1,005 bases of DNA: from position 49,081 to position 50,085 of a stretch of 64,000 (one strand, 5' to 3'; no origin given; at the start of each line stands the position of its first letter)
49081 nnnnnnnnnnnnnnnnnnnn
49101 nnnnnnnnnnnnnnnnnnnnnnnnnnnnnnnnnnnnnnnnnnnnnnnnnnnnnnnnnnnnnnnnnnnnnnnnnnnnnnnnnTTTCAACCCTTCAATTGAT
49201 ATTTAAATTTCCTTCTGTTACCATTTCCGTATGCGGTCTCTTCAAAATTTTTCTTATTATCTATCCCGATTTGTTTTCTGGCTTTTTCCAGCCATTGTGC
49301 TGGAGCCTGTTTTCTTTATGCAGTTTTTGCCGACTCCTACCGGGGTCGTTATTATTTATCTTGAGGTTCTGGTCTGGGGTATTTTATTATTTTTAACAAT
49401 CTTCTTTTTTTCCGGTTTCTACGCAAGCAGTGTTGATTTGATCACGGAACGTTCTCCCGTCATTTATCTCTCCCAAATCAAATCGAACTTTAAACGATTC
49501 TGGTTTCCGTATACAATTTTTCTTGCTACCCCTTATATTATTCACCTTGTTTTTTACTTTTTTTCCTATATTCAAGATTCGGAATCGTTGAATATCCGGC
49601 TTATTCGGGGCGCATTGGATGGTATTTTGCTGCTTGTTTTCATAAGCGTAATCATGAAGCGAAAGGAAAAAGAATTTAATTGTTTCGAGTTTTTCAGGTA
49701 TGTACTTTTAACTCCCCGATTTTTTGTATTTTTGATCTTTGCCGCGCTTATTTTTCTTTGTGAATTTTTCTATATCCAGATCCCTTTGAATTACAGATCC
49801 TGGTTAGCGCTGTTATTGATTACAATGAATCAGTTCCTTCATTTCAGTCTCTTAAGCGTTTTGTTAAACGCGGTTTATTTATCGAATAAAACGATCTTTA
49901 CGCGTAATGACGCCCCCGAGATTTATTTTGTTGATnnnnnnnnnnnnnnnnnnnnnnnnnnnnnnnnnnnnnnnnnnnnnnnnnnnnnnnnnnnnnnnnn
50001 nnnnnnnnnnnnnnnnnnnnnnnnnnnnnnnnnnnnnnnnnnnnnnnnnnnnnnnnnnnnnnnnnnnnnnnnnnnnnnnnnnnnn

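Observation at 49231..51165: Radical SAM protein with a B12-binding-like domain embedded between polytopic membrane segments, sitting just after the trp operon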

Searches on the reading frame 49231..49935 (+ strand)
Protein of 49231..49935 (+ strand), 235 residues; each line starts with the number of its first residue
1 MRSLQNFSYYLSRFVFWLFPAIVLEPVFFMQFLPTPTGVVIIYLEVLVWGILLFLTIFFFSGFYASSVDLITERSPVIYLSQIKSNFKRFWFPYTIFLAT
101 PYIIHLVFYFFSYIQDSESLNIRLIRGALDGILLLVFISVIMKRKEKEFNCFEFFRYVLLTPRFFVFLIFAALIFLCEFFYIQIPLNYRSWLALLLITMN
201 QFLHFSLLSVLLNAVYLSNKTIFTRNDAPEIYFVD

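Call 31: search_protein_families(library=pfam, proteins=[window:49231-49935:+], max_evalue=10)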
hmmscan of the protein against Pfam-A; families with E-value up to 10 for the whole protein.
window:49231-49935:+ (235 aa): 0 families

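Call 59: search_protein_representatives(alignment_id=A4)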
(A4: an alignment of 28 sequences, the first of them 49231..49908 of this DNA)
Query: 28 sequences, 224 profile positions. Proteins with E-value up to 0.001 (for the whole library): 96; up to 1e-10: 85; up to 1e-30: 44. The best 96 are listed.
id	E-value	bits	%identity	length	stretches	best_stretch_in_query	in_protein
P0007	8.7e-64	231.8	-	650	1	3-224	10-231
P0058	1.2e-63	231.4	-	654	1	3-224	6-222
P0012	6.8e-61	222.4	-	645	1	5-223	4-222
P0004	2.7e-53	197.5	-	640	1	5-223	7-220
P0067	9.1e-52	192.5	-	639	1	3-223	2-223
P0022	6.0e-50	186.6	-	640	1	18-222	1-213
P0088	5.2e-49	183.5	-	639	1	1-223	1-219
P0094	4.7e-48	180.4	-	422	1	5-223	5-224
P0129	8.6e-48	179.5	-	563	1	1-224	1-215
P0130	2.6e-46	174.7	-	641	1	6-223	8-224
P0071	5.2e-46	173.7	-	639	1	3-222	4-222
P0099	9.8e-46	172.8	-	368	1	4-224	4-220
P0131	4.0e-45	170.8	-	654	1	7-223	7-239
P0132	4.2e-45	170.7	-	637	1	3-224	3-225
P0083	8.1e-45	169.8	-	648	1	1-224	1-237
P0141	1.2e-39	152.8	-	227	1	5-207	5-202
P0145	3.3e-38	148.2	-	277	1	1-222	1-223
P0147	1.5e-37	146.0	-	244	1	6-224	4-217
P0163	3.5e-30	121.9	-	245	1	2-222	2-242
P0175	1.3e-23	100.4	-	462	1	12-210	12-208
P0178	2.5e-21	92.9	-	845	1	9-223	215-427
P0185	1.6e-17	80.5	-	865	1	6-220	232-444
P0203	4.2e-08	49.7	-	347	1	56-223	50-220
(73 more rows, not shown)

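Call 73: search_protein_families(library=pfam, proteins=[P0178, P0185, P0145, P0163, P0147, P0141, P0175, P0203], max_evalue=0.001)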
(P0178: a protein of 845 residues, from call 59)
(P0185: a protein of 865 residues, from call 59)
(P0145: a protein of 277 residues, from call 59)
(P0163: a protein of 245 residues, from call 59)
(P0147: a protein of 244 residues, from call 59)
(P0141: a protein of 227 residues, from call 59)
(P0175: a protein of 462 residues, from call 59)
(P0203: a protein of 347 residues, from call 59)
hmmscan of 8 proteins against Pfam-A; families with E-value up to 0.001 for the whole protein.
P0178 (845 aa): 2 families
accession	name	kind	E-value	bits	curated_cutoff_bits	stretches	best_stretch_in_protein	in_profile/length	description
PF04055.27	Radical_SAM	-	7.3e-15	56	29.5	1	591-746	1-161/166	Radical SAM superfamily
PF02310.24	B12-binding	-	1.7e-05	25.1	32.1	1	490-545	54-115/121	B12 binding domain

P0185 (865 aa): 2 families
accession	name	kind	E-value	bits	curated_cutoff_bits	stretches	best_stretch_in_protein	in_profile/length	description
PF04055.27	Radical_SAM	-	4.4e-16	59.9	29.5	1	615-768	3-161/166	Radical SAM superfamily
PF02310.24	B12-binding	-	6e-06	26.5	32.1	1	512-571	54-119/121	B12 binding domain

P0145 (277 aa): 0 families

P0163 (245 aa): 0 families

P0147 (244 aa): 0 families

P0141 (227 aa): 0 families

P0175 (462 aa): 2 families
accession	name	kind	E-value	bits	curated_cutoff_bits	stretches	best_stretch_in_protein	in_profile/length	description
PF02310.24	B12-binding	-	3.4e-08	33.8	32.1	1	287-347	54-120/121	B12 binding domain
PF04055.27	Radical_SAM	-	1.9e-05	25.3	29.5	1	388-456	1-72/166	Radical SAM superfamily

P0203 (347 aa): 1 family
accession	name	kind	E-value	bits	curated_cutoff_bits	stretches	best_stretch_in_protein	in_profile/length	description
PF02310.24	B12-binding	-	8.3e-09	35.8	32.1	1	284-344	54-120/121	B12 binding domain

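Call 74: find_encoding_contigs(protein=P0145, flank=5000, max_places=2)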
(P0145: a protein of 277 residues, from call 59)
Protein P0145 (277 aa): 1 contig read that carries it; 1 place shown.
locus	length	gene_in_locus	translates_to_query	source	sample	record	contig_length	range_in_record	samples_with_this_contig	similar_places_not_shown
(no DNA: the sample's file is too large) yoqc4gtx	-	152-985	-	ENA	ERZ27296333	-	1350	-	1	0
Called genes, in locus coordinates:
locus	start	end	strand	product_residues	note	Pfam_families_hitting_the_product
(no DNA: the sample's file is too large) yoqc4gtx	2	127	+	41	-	?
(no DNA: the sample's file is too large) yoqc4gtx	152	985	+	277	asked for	-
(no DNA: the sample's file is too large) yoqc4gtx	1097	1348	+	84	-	?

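Call 75: find_encoding_contigs(protein=P0185, flank=5000, max_places=2)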
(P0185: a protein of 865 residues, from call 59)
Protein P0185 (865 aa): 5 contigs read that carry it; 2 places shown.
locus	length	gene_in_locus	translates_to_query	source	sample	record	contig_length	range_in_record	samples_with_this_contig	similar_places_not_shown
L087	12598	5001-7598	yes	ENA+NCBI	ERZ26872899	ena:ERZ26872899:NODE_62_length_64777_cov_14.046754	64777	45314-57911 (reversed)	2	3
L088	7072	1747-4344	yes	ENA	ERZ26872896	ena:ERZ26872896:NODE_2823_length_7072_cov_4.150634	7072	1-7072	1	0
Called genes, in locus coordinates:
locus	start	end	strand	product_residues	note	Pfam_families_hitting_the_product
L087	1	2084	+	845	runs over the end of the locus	PF02310:B12-binding (faint), PF04055:Radical_SAM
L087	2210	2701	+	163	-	-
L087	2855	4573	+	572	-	PF12804:NTP_transf_3, PF00781:DAGK_cat, PF19279:YegS_C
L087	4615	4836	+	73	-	-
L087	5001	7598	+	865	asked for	PF02310:B12-binding (weak), PF04055:Radical_SAM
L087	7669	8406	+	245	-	PF13428:TPR_14 (faint)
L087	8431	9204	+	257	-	PF04402:SIMPL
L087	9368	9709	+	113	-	-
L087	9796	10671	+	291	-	-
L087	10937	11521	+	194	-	-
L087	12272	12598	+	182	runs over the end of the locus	-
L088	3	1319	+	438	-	?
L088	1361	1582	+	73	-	-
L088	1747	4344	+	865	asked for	PF02310:B12-binding (weak), PF04055:Radical_SAM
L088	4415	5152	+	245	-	PF13428:TPR_14 (faint)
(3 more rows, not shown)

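Call 79: search_protein_families(library=padloc, proteins=[P0185], max_evalue=0.01)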
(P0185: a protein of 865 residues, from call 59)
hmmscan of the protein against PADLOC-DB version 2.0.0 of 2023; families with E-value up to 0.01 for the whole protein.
P0185 (865 aa): 1 family
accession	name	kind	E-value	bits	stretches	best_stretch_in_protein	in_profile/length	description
PDLC04689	PDC-M51A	-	3.8e-13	47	1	488-768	48-344/420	-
